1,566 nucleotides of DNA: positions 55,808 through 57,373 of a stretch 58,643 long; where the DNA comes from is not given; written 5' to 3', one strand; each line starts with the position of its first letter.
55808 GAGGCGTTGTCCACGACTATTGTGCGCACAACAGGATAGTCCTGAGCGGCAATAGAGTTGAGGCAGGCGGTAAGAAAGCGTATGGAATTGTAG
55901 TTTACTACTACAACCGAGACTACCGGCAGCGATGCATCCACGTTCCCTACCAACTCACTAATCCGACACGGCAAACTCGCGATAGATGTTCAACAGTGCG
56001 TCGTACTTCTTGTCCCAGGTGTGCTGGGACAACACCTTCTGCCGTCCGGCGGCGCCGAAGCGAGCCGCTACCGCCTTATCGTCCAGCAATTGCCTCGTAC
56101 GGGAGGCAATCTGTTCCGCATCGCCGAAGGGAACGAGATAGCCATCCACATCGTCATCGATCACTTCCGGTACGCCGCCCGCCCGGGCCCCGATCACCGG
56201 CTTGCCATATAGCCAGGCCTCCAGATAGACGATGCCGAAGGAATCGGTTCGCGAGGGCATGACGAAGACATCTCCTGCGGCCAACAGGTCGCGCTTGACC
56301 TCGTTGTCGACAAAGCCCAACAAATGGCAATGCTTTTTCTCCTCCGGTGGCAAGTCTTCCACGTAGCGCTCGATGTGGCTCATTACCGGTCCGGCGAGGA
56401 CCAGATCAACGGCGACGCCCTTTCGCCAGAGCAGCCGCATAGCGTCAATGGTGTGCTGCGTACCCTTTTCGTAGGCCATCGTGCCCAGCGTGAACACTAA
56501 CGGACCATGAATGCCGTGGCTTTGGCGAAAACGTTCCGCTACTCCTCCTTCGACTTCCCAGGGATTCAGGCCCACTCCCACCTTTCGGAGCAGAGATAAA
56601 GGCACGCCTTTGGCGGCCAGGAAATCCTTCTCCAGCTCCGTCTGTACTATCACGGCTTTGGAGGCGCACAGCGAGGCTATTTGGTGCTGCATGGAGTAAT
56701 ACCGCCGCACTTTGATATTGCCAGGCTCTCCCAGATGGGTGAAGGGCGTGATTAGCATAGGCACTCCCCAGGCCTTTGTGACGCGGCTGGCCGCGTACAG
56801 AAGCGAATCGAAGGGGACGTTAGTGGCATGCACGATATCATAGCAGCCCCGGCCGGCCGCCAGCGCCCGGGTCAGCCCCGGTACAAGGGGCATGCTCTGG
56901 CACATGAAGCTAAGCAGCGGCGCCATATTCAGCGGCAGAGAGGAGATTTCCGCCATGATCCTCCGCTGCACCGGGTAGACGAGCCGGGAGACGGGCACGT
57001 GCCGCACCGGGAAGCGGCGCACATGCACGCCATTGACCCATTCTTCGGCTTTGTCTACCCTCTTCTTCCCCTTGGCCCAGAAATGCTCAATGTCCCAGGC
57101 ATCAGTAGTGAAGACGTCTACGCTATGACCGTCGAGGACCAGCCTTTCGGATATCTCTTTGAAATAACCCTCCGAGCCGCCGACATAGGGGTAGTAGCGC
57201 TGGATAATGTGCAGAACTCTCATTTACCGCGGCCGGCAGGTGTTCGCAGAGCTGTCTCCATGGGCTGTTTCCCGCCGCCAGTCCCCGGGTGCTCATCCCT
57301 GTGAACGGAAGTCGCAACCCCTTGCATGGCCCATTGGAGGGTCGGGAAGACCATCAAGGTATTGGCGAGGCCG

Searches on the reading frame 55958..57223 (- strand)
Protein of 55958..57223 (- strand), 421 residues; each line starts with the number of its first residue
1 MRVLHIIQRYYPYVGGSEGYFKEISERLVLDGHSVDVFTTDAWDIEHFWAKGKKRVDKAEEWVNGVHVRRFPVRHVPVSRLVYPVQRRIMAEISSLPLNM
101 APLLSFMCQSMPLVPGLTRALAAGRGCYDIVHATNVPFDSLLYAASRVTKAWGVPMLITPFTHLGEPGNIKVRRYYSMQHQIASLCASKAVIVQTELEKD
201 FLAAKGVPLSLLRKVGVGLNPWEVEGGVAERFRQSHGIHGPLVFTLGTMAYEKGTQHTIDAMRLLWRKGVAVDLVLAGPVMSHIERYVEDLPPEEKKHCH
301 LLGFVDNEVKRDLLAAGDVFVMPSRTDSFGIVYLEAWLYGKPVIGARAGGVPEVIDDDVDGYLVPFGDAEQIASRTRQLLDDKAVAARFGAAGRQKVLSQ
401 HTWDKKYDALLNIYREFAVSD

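Call 7: search_protein_families(library=pfam, proteins=[window:55958-57223:-], max_evalue=0.01)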
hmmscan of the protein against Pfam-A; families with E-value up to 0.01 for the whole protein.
window:55958-57223:- (421 aa): 6 families
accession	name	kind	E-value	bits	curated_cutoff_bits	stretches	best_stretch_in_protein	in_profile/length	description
PF00534.26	Glycos_transf_1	-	4.2e-30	105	26.4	1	231-395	4-171/172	Glycosyl transferases group 1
PF13692.12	Glyco_trans_1_4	-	1.2e-28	100.5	27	1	241-382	2-142/142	Glycosyl transferases group 1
PF13579.12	Glyco_trans_4_4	-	6.3e-15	56.3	29.7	1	15-208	1-148/158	Glycosyl transferase 4-like domain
PF20706.3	GT4-conflict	-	9.4e-11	41.7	26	1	237-409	194-384/385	Family 4 Glycosyltransferase in conflict systems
PF13524.12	Glyco_trans_1_2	-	1.1e-09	38.8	25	1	272-411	15-143/144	Glycosyl transferase-like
PF13439.12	Glyco_transf_4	-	2.9e-09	37.6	28.5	1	14-209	1-156/170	Glycosyltransferase Family 4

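Call 39: find_encoding_contigs(protein=window:55958-57223:-, flank=10000, max_places=3)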
Protein window:55958-57223:- (421 aa): no gene with exactly this product is on record in the collection.
